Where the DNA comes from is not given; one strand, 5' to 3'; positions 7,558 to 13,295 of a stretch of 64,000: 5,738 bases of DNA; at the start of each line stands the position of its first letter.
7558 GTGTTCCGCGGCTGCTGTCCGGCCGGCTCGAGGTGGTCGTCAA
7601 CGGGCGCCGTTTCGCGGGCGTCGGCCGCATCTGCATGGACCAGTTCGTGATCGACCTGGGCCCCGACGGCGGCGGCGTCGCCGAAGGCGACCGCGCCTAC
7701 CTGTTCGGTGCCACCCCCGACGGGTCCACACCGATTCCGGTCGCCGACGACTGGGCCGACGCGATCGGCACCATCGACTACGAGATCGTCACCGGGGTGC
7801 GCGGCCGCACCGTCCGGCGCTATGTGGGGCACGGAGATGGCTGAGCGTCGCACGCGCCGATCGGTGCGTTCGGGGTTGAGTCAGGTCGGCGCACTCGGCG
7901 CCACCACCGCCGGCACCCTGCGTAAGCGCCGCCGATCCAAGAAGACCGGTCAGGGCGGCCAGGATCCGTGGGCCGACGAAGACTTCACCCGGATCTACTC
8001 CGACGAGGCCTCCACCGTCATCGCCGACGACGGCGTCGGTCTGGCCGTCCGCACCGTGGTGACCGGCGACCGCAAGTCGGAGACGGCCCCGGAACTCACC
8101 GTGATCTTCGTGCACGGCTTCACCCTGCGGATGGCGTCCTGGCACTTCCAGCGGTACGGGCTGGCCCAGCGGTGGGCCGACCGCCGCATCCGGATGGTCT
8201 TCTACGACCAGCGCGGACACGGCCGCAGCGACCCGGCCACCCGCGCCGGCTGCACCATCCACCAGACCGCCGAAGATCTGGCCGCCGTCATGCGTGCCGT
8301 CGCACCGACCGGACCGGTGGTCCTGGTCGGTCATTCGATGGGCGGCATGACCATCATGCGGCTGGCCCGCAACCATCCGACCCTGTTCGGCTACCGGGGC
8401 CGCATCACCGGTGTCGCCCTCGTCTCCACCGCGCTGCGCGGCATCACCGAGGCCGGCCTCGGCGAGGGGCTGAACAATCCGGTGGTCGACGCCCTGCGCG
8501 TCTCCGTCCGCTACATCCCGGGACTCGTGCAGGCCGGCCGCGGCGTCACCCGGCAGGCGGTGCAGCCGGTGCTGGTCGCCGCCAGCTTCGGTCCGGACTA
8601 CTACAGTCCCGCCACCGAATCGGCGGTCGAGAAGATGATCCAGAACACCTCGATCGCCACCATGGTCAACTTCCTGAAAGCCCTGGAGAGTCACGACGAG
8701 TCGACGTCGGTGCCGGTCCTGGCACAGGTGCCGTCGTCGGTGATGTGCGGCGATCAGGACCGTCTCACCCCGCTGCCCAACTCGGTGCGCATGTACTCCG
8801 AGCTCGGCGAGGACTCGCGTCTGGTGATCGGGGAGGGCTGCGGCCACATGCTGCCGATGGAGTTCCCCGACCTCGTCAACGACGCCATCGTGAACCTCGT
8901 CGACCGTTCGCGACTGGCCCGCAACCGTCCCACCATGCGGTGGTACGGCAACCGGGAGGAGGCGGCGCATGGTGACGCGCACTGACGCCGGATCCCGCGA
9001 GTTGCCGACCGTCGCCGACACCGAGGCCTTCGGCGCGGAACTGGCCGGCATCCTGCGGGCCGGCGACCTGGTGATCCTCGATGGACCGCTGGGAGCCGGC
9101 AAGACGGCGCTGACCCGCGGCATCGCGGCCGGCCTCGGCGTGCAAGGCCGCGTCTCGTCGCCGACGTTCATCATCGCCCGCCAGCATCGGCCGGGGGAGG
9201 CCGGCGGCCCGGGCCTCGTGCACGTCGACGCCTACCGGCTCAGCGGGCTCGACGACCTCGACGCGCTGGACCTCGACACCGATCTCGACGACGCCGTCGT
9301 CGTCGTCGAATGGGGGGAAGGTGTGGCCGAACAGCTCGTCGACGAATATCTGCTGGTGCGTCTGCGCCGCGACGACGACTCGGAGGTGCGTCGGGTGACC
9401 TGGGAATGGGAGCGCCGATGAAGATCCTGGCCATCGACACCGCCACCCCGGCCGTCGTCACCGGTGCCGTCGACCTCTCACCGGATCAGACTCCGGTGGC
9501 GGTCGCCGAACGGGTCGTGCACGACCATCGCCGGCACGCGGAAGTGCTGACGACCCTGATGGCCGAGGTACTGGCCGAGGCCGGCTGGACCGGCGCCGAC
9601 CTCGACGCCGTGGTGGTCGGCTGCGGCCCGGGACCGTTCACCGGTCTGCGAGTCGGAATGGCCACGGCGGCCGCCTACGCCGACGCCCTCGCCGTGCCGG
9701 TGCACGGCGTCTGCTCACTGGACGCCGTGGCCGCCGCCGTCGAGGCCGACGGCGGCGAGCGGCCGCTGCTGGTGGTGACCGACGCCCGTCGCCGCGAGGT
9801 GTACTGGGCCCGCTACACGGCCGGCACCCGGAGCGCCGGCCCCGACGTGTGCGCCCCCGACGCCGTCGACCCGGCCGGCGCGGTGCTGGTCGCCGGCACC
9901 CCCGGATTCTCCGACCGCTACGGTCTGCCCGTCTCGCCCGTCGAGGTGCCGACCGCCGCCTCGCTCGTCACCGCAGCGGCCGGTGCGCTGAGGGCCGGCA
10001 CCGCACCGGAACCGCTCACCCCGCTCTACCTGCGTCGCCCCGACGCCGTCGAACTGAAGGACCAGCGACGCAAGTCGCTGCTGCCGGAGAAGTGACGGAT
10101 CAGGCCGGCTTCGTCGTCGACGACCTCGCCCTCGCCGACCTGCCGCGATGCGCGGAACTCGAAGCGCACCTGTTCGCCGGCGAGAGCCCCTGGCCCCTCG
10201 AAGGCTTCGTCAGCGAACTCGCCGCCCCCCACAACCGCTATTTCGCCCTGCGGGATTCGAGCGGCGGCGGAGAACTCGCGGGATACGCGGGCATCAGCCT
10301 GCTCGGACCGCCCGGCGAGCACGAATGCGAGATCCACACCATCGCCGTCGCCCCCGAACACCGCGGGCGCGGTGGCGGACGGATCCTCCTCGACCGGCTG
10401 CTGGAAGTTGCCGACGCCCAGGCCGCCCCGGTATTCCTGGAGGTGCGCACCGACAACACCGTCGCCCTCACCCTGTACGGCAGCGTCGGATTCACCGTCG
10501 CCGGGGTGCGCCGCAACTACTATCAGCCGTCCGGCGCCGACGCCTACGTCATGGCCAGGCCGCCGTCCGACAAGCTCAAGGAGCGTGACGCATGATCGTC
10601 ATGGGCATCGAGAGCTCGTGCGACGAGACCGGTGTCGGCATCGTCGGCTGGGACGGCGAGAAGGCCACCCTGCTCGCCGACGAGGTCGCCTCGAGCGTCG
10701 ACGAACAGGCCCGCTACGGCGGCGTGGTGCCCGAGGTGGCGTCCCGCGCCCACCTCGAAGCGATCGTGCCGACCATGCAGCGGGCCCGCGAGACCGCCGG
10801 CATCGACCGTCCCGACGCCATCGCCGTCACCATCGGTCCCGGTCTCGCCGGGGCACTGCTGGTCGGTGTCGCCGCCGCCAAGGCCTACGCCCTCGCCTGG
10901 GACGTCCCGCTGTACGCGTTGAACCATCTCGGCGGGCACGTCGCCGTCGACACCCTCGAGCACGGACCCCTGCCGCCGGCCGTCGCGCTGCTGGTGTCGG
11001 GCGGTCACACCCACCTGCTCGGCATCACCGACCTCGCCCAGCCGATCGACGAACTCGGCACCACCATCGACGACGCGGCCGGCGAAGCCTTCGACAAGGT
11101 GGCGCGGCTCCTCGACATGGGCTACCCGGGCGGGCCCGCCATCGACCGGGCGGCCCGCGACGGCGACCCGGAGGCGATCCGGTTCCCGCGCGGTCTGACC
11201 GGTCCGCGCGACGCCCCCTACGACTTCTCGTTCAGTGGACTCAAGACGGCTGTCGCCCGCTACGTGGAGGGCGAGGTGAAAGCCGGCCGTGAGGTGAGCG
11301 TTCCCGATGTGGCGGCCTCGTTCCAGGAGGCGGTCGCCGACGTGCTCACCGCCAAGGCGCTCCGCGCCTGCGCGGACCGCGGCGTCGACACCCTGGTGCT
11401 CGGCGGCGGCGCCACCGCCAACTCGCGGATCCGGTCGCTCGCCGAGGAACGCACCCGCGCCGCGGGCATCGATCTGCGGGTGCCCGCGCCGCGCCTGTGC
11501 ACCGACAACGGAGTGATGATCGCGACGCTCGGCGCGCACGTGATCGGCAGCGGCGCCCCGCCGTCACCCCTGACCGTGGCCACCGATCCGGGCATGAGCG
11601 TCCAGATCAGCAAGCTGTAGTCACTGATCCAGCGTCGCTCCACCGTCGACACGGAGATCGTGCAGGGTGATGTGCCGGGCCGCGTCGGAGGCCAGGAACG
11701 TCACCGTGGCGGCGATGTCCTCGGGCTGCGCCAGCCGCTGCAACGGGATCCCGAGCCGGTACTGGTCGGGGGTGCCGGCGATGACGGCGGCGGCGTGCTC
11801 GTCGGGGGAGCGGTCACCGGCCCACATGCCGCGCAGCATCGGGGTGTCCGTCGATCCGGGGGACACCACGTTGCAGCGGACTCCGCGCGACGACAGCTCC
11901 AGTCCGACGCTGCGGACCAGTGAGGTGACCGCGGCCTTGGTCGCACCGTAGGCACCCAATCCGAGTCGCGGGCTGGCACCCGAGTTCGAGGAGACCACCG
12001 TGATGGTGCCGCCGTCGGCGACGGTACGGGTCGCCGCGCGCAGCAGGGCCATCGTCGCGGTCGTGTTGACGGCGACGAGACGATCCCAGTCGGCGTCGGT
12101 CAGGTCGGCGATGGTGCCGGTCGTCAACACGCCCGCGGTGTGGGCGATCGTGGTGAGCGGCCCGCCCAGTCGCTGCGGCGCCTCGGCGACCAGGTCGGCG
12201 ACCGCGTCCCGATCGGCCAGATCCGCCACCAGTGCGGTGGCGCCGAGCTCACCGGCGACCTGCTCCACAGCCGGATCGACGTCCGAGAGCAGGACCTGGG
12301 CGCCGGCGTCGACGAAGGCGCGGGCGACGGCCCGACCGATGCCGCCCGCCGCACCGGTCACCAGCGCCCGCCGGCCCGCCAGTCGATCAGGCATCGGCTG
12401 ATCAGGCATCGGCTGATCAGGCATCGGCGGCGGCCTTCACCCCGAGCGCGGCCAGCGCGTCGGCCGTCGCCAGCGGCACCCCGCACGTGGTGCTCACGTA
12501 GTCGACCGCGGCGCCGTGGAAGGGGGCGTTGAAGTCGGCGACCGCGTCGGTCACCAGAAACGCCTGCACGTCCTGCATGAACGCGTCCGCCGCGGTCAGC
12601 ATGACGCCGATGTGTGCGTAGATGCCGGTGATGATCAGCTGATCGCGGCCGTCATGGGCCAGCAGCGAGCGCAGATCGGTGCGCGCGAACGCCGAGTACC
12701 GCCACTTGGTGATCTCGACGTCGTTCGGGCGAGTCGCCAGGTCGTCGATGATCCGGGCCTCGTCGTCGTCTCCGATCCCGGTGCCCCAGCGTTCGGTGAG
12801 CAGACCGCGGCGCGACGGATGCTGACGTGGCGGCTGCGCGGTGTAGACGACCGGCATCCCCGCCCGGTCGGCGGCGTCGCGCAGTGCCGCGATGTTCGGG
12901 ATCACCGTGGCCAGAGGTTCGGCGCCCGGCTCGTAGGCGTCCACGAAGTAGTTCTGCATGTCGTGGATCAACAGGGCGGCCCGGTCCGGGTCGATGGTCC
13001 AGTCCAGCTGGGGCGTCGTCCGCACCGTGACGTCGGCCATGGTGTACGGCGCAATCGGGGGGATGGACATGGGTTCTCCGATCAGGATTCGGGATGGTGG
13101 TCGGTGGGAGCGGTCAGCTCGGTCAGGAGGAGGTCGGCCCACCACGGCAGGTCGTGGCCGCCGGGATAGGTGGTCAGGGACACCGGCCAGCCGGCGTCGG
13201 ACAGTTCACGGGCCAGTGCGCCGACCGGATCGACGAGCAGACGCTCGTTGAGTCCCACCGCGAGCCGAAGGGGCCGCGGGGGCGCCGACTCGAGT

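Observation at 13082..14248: Siderophore synthetase and siderophore esterase fused in one polypeptide (C-A-T-TE-Fes)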

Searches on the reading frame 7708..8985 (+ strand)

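Call 8: search_protein_families(library=pfam, proteins=[window:7708-8985:+], max_evalue=0.001)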
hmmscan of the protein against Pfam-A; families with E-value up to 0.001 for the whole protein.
window:7708-8985:+ (425 aa): 5 families
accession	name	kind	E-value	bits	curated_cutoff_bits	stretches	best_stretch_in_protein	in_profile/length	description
PF12146.15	Hydrolase_4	-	5.1e-24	85.3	27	1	128-385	3-237/239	Serine aminopeptidase, S33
PF12697.13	Abhydrolase_6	-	1.9e-23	84.7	26.3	1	132-393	1-217/217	Alpha/beta hydrolase family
PF00561.26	Abhydrolase_1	-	1e-21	78.2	25.8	1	131-386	2-244/245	alpha/beta hydrolase fold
PF00975.26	Thioesterase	-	3.1e-08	34.6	26.4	1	144-221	13-85/226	Thioesterase domain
PF00756.26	Esterase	-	3.6e-05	24.1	22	1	195-235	109-148/251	Putative esterase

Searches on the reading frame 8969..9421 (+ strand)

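Call 8: search_protein_families(library=pfam, proteins=[window:8969-9421:+], max_evalue=0.001)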
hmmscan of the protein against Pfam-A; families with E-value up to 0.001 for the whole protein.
window:8969-9421:+ (150 aa): 1 family
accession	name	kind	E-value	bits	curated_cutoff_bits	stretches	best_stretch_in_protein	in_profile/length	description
PF02367.23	TsaE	-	4.7e-34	117.5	26.6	1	14-138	3-124/128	Threonylcarbamoyl adenosine biosynthesis protein TsaE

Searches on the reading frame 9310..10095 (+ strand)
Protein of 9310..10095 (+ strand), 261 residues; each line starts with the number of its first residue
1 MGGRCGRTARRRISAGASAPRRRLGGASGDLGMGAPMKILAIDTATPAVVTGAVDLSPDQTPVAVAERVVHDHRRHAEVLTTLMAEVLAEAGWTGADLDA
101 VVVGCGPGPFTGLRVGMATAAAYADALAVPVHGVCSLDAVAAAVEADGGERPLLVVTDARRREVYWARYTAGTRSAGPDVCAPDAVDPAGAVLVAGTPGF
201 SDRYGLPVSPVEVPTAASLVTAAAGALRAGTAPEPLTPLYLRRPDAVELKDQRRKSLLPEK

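Call 8: search_protein_families(library=pfam, proteins=[window:9310-10095:+], max_evalue=0.001)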
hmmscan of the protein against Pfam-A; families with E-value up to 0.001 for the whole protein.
window:9310-10095:+ (261 aa): 1 family
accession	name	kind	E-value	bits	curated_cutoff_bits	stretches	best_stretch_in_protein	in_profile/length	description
PF00814.31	TsaD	-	6.2e-31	108.5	24.8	1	73-198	26-153/264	tRNA N6-adenosine threonylcarbamoyltransferase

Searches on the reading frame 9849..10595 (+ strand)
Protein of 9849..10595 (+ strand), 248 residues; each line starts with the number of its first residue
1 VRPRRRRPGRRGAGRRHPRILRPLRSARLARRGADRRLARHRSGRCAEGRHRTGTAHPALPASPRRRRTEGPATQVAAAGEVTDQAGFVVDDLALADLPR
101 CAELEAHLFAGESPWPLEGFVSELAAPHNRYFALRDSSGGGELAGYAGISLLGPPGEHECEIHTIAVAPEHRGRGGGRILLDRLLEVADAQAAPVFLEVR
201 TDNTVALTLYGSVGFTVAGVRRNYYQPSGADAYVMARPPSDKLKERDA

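Call 8: search_protein_families(library=pfam, proteins=[window:9849-10595:+], max_evalue=0.001)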
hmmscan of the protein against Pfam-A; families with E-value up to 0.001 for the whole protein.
window:9849-10595:+ (248 aa): 4 families
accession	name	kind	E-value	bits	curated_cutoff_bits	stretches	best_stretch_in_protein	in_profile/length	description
PF00583.31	Acetyltransf_1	-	8.7e-18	65.1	20.7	1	113-215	14-116/116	Acetyltransferase (GNAT) family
PF13508.13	Acetyltransf_7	-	5.6e-10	39.9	27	1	129-216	3-83/84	Acetyltransferase (GNAT) domain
PF08445.16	FR47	-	4.9e-06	26.9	22.1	1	160-218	22-80/86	FR47-like protein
PF13673.13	Acetyltransf_10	-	2e-05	25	23.6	1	140-220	39-112/128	Acetyltransferase (GNAT) domain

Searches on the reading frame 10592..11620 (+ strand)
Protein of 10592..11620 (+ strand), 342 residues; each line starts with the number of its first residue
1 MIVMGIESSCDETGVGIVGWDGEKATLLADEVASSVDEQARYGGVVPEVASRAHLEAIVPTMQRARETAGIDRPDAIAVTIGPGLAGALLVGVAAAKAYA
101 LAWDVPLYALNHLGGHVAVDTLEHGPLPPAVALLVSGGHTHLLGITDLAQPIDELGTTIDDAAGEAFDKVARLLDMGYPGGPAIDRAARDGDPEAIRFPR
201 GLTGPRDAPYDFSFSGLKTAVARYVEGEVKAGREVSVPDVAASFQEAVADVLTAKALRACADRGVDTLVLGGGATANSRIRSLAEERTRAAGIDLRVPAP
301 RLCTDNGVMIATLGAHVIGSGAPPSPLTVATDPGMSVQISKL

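Call 8: search_protein_families(library=pfam, proteins=[window:10592-11620:+], max_evalue=0.001)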
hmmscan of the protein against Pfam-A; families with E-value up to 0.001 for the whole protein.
window:10592-11620:+ (342 aa): 2 families
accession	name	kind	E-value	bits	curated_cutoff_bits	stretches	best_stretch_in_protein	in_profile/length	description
PF00814.31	TsaD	-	8.4e-83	278.5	24.8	1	27-311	2-263/264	tRNA N6-adenosine threonylcarbamoyltransferase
PF22521.2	HypF_C_2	-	2.3e-07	31.3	27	1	205-308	131-237/241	Carbamoyltransferase, Kae1-like Domain, second subdomain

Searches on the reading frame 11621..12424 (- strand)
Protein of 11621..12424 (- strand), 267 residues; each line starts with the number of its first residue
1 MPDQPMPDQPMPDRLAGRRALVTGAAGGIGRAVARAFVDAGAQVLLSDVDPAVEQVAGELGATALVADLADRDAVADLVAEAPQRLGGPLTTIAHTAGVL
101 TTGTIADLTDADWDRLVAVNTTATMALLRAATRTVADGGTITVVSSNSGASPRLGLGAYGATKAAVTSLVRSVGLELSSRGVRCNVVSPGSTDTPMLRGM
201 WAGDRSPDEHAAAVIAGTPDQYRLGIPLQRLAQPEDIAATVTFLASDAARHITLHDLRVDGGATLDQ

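Call 8: search_protein_families(library=pfam, proteins=[window:11621-12424:-], max_evalue=0.001)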
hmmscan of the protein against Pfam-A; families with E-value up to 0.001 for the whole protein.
window:11621-12424:- (267 aa): 5 families
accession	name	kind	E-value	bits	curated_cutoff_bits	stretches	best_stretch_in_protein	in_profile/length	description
PF13561.12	adh_short_C2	-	1.2e-51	176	27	1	24-264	1-236/236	Enoyl-(Acyl carrier protein) reductase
PF00106.31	adh_short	-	4.7e-43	147.4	26.6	1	20-200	3-190/195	short chain dehydrogenase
PF08659.16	KR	-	1.5e-17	64.5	22.6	1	21-172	4-162/180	KR domain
PF01370.27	Epimerase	-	9.9e-08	32.1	20.9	1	20-190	1-176/240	NAD dependent epimerase/dehydratase family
PF05368.20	NmrA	-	0.00071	19.7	27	0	21-82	6-70/298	NmrA-like family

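Call 41: search_protein_families(library=ncbifam, proteins=[window:11621-12424:-], max_evalue=0.00001)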
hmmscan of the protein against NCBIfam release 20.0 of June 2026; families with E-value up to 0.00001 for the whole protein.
window:11621-12424:- (267 aa): 219 families (the best 25 are shown)
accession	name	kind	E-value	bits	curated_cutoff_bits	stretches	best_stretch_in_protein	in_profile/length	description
NF006074.0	PRK08220.1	equivalog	9.3e-80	267.8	312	1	14-266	5-250/251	2,3-dihydro-2,3-dihydroxybenzoate dehydrogenase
TIGR04316.1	dhbA_paeA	equivalog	5.2e-79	265.3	300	1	20-266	1-250/250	2,3-dihydro-2,3-dihydroxybenzoate dehydrogenase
NF005559.1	PRK07231.1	subfamily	3.7e-50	170.8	215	1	14-264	1-248/249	glucose 1-dehydrogenase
NF052558.1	MBtsdlDhBudC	equivalog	5.9e-46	157.1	270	1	17-264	3-242/250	meso-2,3-butanediol dehydrogenase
NF009468.0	PRK12826.1-4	equivalog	1.3e-45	156.1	318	1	13-265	3-249/256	SDR family oxidoreductase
NF004198.0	PRK05653.1-3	equivalog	2.9e-45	154.7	296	1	14-264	4-247/248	3-oxoacyl-ACP reductase FabG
NF009466.0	PRK12826.1-2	subfamily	1e-44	152.9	222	1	18-264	4-245/248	3-oxoacyl-ACP reductase FabG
NF004791.0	PRK06138.1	equivalog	8.1e-42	143.3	312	1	14-264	2-250/252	SDR family oxidoreductase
NF005309.0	PRK06841.1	subfamily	2.4e-41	141.9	286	1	14-265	12-254/255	GolD/DthD family dehydrogenase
NF005473.0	PRK07069.1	equivalog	2.5e-41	142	339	1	13-263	6-259/262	SDR family oxidoreductase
TIGR03971.1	SDR_subfam_1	subfamily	3.8e-41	141.2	300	1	62-264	66-269/271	mycofactocin-coupled SDR family oxidoreductase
NF005472.0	PRK07067.1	equivalog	4.3e-41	141.2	338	1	14-264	3-255/257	L-iditol 2-dehydrogenase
NF006110.0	PRK08261.1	equivalog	9e-41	140.2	410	1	13-264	210-451/454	3-oxoacyl-ACP reductase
TIGR01830.1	3oxo_ACP_reduc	equivalog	3.1e-40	138.4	297.75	1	20-262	1-237/239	3-oxoacyl-[acyl-carrier-protein] reductase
NF005469.0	PRK07063.1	equivalog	8.5e-40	136.9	306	1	12-263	2-254/260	SDR family oxidoreductase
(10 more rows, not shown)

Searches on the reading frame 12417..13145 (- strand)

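Call 8: search_protein_families(library=pfam, proteins=[window:12417-13145:-], max_evalue=0.001)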
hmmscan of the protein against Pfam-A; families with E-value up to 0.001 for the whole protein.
window:12417-13145:- (242 aa): 1 family
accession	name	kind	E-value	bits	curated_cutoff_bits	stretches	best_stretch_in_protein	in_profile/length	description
PF00857.26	Isochorismatase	-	1.8e-39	136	27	1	56-228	1-174/175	Isochorismatase domain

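Call 41: search_protein_families(library=ncbifam, proteins=[window:12417-13145:-], max_evalue=0.00001)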
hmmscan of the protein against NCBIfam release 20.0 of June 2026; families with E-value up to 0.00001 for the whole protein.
window:12417-13145:- (242 aa): 4 families
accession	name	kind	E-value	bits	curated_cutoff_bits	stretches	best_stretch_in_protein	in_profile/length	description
TIGR03614.1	RutB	equivalog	1.2e-13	51.2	377.95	1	131-224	115-209/226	pyrimidine utilization protein B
NF008517.0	PRK11440.1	equivalog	9e-10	38.8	195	1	134-231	88-185/188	hydrolase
NF050097.1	BiurAmidohydBiuH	equivalog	1.5e-09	37.6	370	1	51-231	14-215/221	biuret amidohydrolase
NF041461.1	C_hydro_YcaC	equivalog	1.6e-06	27.8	310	1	152-224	87-158/201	isochorismate family cysteine hydrolase YcaC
